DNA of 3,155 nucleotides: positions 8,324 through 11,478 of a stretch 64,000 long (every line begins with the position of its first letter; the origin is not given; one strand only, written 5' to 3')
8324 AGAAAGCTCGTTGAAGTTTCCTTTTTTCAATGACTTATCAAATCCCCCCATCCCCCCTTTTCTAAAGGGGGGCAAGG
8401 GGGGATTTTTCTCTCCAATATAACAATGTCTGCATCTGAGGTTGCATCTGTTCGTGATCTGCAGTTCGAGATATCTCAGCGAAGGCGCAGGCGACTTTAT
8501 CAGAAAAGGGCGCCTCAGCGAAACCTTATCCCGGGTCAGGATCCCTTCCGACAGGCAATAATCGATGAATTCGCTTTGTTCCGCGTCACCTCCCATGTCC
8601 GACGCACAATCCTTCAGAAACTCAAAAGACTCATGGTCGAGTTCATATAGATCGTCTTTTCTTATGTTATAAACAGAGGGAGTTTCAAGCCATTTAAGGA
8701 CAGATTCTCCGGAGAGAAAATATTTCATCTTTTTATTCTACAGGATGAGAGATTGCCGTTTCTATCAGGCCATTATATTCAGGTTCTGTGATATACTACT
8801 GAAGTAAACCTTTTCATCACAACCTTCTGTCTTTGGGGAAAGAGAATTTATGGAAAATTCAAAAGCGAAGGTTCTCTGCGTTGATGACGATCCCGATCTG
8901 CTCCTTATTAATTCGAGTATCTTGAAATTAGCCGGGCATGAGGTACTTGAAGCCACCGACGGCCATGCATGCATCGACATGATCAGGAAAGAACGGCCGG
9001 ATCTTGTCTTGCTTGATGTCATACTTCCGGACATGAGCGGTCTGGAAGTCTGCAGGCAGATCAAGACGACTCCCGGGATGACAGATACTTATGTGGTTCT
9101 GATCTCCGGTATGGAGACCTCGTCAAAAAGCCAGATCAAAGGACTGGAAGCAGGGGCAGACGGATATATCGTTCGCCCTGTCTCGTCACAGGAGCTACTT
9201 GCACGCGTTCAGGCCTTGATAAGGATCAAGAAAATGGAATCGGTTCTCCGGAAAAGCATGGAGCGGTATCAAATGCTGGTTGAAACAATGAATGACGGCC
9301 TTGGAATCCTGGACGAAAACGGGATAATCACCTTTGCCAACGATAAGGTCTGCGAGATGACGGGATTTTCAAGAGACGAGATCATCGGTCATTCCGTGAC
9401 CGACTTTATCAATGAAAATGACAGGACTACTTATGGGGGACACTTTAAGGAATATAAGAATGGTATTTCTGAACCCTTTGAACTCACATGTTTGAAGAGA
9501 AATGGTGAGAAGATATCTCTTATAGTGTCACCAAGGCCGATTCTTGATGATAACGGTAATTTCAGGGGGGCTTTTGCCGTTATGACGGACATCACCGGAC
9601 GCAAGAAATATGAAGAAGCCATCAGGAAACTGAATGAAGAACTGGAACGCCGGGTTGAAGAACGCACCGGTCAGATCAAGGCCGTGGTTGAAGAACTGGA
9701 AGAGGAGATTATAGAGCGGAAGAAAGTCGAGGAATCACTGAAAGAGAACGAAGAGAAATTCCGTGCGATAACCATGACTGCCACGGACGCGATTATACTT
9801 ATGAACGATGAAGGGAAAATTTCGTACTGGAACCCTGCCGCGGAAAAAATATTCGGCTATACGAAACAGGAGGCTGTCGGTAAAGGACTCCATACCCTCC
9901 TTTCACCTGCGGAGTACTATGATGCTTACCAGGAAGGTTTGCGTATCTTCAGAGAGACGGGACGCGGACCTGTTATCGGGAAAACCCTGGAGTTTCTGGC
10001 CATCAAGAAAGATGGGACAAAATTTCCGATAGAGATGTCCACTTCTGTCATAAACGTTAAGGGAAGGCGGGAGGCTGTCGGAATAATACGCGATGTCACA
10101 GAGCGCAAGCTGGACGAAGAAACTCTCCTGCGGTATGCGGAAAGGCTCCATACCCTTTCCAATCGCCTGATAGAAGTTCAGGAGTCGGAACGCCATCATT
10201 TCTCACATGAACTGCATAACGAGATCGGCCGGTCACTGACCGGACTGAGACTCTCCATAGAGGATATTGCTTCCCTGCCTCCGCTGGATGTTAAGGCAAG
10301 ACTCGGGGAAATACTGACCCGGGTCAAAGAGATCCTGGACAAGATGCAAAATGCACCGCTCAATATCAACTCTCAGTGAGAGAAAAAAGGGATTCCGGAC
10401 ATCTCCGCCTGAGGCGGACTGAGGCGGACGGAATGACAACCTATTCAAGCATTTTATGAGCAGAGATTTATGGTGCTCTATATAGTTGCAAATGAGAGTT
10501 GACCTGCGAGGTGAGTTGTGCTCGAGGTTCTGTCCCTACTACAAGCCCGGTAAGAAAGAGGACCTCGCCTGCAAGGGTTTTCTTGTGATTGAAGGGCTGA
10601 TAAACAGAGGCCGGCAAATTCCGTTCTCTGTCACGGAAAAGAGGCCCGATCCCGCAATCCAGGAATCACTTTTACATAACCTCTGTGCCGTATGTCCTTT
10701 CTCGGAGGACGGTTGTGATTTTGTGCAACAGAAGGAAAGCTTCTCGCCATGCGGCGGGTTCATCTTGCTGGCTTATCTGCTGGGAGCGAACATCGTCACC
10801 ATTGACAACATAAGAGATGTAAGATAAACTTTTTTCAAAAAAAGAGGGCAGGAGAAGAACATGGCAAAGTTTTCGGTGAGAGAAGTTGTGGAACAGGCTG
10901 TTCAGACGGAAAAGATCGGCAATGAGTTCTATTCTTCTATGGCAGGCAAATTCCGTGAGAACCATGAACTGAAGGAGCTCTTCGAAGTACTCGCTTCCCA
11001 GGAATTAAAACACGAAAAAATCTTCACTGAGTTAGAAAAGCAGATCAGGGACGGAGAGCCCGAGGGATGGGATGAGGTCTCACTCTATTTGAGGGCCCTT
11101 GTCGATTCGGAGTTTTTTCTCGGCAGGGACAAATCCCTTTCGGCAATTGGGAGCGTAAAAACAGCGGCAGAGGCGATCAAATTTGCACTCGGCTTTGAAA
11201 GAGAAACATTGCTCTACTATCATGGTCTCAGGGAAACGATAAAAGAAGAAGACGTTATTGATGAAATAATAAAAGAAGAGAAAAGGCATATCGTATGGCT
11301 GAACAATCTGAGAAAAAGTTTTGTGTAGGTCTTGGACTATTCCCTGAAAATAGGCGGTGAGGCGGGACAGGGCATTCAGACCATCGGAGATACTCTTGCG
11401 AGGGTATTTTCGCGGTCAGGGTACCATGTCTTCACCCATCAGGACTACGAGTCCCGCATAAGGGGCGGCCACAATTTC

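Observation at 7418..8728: Radical SAM/SPASM enzyme with N-terminal extension followed by an unannotated 20-aa Cys-rich peptide ORF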

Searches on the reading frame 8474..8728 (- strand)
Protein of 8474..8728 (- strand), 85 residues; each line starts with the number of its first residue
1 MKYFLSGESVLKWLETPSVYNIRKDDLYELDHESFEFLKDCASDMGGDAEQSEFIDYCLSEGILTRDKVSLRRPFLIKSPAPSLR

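Call 30: search_solved_structures(query=A4, max_evalue=10, show_alignments=3)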
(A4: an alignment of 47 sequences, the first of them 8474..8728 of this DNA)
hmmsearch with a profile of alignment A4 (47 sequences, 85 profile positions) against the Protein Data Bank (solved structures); distinct sequences matched with E-value up to 10: 6.
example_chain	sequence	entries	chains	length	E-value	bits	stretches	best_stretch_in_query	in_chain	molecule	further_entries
1j77_A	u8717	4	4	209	0.68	13.4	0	4-29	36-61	HemO | Heme oxygenase 1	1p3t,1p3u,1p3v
5ngh_A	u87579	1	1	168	0.77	13.2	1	32-67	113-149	Odorant Binding Protein 3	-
3q5i_A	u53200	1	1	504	0.97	12.9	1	26-72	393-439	Protein kinase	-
3grr_A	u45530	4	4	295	1.9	11.9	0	3-40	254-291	Dimethyladenosine transferase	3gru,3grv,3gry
3fyc_A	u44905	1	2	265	3.5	11.1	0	3-40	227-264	Probable dimethyladenosine transferase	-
3fyd_A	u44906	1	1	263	3.7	11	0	3-40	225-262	Probable dimethyladenosine transferase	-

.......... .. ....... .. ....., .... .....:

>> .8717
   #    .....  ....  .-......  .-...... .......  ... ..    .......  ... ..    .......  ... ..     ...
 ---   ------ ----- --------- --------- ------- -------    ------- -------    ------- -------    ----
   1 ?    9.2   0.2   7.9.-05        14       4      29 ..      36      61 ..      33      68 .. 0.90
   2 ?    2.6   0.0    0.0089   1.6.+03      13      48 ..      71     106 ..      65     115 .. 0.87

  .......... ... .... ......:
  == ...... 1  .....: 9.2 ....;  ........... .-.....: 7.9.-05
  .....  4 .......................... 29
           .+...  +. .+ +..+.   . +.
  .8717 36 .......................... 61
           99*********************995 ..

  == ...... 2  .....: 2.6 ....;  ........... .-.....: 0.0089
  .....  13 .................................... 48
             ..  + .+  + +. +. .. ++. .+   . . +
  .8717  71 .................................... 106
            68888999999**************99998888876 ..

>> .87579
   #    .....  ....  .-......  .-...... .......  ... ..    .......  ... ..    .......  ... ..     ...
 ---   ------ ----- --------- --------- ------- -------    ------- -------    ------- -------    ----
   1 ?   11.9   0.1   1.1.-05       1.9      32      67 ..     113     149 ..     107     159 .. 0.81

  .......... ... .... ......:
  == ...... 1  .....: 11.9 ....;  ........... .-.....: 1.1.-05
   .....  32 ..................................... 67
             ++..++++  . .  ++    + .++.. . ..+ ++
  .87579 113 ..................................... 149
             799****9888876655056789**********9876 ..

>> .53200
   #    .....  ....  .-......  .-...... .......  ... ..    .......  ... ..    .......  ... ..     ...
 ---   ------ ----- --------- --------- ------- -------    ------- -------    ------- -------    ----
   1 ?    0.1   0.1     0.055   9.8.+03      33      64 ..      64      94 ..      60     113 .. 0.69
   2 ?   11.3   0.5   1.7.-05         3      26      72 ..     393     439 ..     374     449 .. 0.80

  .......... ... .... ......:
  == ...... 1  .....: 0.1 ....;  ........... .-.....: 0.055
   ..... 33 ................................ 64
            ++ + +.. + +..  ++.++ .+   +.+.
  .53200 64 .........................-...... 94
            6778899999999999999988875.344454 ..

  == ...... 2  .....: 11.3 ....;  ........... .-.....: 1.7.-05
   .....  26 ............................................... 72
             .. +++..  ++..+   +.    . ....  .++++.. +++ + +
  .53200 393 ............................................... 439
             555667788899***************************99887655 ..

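Call 31: search_protein_families(library=pfam, proteins=[window:8474-8728:-], max_evalue=10)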
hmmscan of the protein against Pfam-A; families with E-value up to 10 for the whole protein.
window:8474-8728:- (85 aa): 0 families
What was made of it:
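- On RRE-dependent RiPP maturases: Sequence level: no PqqD Pfam hit and no PDB profile hit (calls 30, 31).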

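Call 35: predict_structure(alignment_id=A4)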
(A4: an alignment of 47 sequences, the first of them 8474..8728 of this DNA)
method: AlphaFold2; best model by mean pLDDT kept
length: 85 residues; sequences in the alignment: 47
mean_pLDDT: 86.7   pTM: 0.73
mean pLDDT of the five models: 86.7, 86.6, 86.1, 82.9, 80.3
residues with pLDDT >= 90: 56; 70-90: 16; 50-70: 12; < 50: 1
segments of 3 or more residues with pLDDT < 50: none
pLDDT, mean of each block of 10 residues (from residue 1): 92 88 92 94 91 94 90 68 55
secondary structure, 60 per line:
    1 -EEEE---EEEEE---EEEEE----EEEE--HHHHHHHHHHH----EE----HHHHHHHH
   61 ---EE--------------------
elements in order: E2-5 E9-13 E17-21 E26-29 H32-42 H53-60
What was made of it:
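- On RRE-dependent RiPP maturases: Fold level: the domain model has pLDDT 87 (call 35).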

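Call 38: fold_search(model_id=the predicted structure, library=pdb)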
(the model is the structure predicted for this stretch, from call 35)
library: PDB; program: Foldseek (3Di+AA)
matches with E <= 10: 195; with E <= 0.001: 0
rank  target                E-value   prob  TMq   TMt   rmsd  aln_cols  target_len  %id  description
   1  5v1v_A                2.0e-01  0.90  0.54  0.53   6.2        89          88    8  TbiB1 in Complex with the TbiA(alpha) Leader Peptide (released 2018-09-05)
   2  5v1q_B                3.9e-01  0.54  0.46  0.11   7.8        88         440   14  Crystal structure of Streptococcus suis SuiB (released 2017-08-30)
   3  5v1u_C                4.1e-01  0.47  0.38  0.38   7.9        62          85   13  TbiB1 in Complex with the TbiA(beta) Leader Peptide (released 2018-09-05)
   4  5v1u_D                5.3e-01  0.41  0.38  0.39   7.9        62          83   13  TbiB1 in Complex with the TbiA(beta) Leader Peptide (released 2018-09-05)
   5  5v1s_B                6.1e-01  0.47  0.48  0.11   7.7        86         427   12  Crystal structure of Streptococcus suis SuiB bound to S-adenosylmethionine (released 2017-08-30)
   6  9a77_B                6.5e-01  0.04  0.19  0.10  11.5        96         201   12  Integrative model of GATB-YTPR by crosslinking MS and deep learning (released 2024-09-18)
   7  6jx3_B                8.3e-01  0.66  0.54  0.54   6.1        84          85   10  Lasso peptide synthetase B1 complexed with the leader peptide (released 2019-06-26)
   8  5v1u_A                1.0e+00  0.75  0.58  0.58   4.3        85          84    8  TbiB1 in Complex with the TbiA(beta) Leader Peptide (released 2018-09-05)
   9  5v1u_B                1.0e+00  0.28  0.37  0.37   8.0        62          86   13  TbiB1 in Complex with the TbiA(beta) Leader Peptide (released 2018-09-05)
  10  5v1s_A                1.1e+00  0.63  0.40  0.09   1.7        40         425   18  Crystal structure of Streptococcus suis SuiB bound to S-adenosylmethionine (released 2017-08-30)
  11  4xhj_B                1.1e+00  0.06  0.26  0.19  11.6        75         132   21  gHgL of Varicella-zoster virus in complex with human neutralizing antibodies. (released 2015-05-13)
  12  5v1t_A                1.3e+00  0.33  0.43  0.09   6.5        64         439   14  Crystal structure of Streptococcus suis SuiB bound to precursor peptide SuiA (released 2017-08-30)
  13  5v1q_A                2.0e+00  0.38  0.36  0.08   1.7        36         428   19  Crystal structure of Streptococcus suis SuiB (released 2017-08-30)
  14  3ott_B                2.0e+00  0.21  0.27  0.04   3.9        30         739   20  Crystal Structure of the extracellular domain of the putative one component system BT4673 from B. thetaiotaomicron (released 2011-08-10)
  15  4xhj_F                2.0e+00  0.04  0.26  0.20  11.6        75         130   21  gHgL of Varicella-zoster virus in complex with human neutralizing antibodies. (released 2015-05-13)
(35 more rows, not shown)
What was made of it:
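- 8489..8728 (-): N-terminal RRE-like domain (residues 1-80): four beta-strands then two helices. Net charge over residues 1-66 is -9. Top Foldseek matches are RRE domains, led by TbiB1 at probability 0.90 and TM 0.54-0.58 (call 38).
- On RRE-dependent RiPP maturases: The top PDB matches are RREs (TbiB1 probability 0.90, TM 0.54-0.58; SuiB, lasso B1, CteB, LynD/TruD), but with E >= 0.2 (call 38).
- RRE-like fold of residues 1-80 (calls 35, 38). The enzyme carries its own RRE-like domain, typical of leader-peptide recognition (call 38).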

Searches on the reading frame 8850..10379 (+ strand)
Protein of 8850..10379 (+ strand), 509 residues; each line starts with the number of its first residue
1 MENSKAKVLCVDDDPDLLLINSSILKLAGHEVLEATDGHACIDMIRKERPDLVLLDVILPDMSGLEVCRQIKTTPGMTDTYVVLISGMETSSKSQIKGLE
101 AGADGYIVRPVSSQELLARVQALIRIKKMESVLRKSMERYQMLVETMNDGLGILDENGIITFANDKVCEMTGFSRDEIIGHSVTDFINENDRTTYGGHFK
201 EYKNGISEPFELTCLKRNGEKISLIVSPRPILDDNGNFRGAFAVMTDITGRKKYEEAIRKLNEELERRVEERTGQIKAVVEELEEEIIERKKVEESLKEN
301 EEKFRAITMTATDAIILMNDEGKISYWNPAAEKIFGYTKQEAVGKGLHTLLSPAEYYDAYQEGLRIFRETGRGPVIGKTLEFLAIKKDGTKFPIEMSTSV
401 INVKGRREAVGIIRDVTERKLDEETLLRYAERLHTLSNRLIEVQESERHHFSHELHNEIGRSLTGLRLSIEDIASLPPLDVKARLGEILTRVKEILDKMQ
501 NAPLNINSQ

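Call 33: search_protein_families(library=pfam, proteins=[window:8850-10379:+], max_evalue=0.001)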
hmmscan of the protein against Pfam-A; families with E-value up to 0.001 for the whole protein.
window:8850-10379:+ (509 aa): 9 families
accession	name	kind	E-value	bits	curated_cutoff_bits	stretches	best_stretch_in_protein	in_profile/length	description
PF13426.13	PAS_9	-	7.3e-39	132.6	27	2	149-249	2-102/103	PAS domain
PF00989.32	PAS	-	1.3e-36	125.4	22.6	2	138-248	1-113/113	PAS fold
PF00072.30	Response_reg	-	1.5e-25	90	30.2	1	8-121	1-111/111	Response regulator receiver domain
PF08448.16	PAS_4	-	3.9e-23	82.2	23.1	2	145-252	2-109/110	PAS fold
PF13188.13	PAS_8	-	1.3e-19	69.7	21.8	2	138-192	1-55/65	PAS domain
PF24820.1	Diguanyl_cycl_sensor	-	1.9e-13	50.7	28.1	2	312-404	6-99/109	Diguanylate cyclase-like sensor domain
PF08447.18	PAS_3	-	1.5e-12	48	25.6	2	161-237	2-81/89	PAS fold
PF12860.13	PAS_7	-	2.4e-06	28.1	27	0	144-202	1-62/115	PAS fold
PF13596.12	PAS_10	-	1.3e-05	26.2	22.1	0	142-249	3-106/106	PAS domain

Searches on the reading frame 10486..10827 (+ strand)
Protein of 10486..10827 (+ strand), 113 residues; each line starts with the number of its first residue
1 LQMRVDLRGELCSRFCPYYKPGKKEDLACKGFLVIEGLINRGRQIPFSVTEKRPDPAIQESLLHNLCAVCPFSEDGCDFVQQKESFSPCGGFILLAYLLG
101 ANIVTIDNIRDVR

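Call 33: search_protein_families(library=pfam, proteins=[window:10486-10827:+], max_evalue=0.001)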
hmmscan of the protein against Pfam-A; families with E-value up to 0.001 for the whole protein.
window:10486-10827:+ (113 aa): 0 families

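Call 90: search_protein_families(library=pfam, proteins=[window:10486-10827:+], max_evalue=10)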
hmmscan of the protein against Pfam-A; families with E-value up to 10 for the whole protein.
window:10486-10827:+ (113 aa): 0 families

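Call 91: search_protein_families(library=ncbifam, proteins=[window:10486-10827:+], max_evalue=10)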
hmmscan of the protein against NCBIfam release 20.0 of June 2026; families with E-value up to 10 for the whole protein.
window:10486-10827:+ (113 aa): 1 family
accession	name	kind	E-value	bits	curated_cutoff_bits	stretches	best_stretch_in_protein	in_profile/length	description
NF011296.0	PRK14709.1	subfamily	0.15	10.7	613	1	43-88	327-372/469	hypothetical protein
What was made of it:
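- On Mycofactocin system: The small partner has no family hit (calls 90, 91).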

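Call 92: find_homologous_proteins(query=window:10486-10827:+, max_evalue=0.001)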
Query window:10486-10827:+ (113 aa): 23 proteins with E <= 0.001 among 25 candidates.
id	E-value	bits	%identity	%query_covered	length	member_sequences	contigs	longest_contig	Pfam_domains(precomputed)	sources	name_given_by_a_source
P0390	1.3e-70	253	100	98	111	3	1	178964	-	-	-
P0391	1.6e-60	220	87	98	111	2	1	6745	-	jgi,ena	-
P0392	5.9e-59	215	84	98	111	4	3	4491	-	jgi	jgi:hypothetical protein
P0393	1.2e-58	214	86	98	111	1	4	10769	-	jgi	jgi:hypothetical protein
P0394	3.7e-57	209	81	98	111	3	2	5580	-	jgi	jgi:hypothetical protein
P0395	5.2e-57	209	81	100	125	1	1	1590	-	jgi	jgi:hypothetical protein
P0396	1.2e-55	205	78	100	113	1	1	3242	-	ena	-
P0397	2.5e-55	204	78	100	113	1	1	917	-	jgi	jgi:hypothetical protein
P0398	6.5e-55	202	81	98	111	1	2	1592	-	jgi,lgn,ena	-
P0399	1.1e-54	201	78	98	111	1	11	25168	-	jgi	jgi:hypothetical protein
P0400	1.2e-54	201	81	97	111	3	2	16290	-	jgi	jgi:hypothetical protein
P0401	2.4e-54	200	78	98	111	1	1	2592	-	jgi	jgi:hypothetical protein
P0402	3.0e-54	200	76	100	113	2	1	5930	-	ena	-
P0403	2.2e-53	197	77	98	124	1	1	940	-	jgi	jgi:hypothetical protein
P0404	1.8e-51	191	75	98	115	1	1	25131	-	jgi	jgi:hypothetical protein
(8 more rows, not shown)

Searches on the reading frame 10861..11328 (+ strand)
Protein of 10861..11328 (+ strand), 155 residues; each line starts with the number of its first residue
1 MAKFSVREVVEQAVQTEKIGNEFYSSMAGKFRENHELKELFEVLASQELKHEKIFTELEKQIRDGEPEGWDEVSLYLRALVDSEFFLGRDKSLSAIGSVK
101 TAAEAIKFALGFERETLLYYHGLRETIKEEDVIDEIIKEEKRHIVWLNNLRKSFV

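Call 33: search_protein_families(library=pfam, proteins=[window:10861-11328:+], max_evalue=0.001)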
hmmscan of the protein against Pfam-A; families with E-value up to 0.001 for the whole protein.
window:10861-11328:+ (155 aa): 1 family
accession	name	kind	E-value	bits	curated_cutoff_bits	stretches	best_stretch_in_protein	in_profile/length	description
PF02915.23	Rubrerythrin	-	2e-09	38.4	22.8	1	8-144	1-130/137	Rubrerythrin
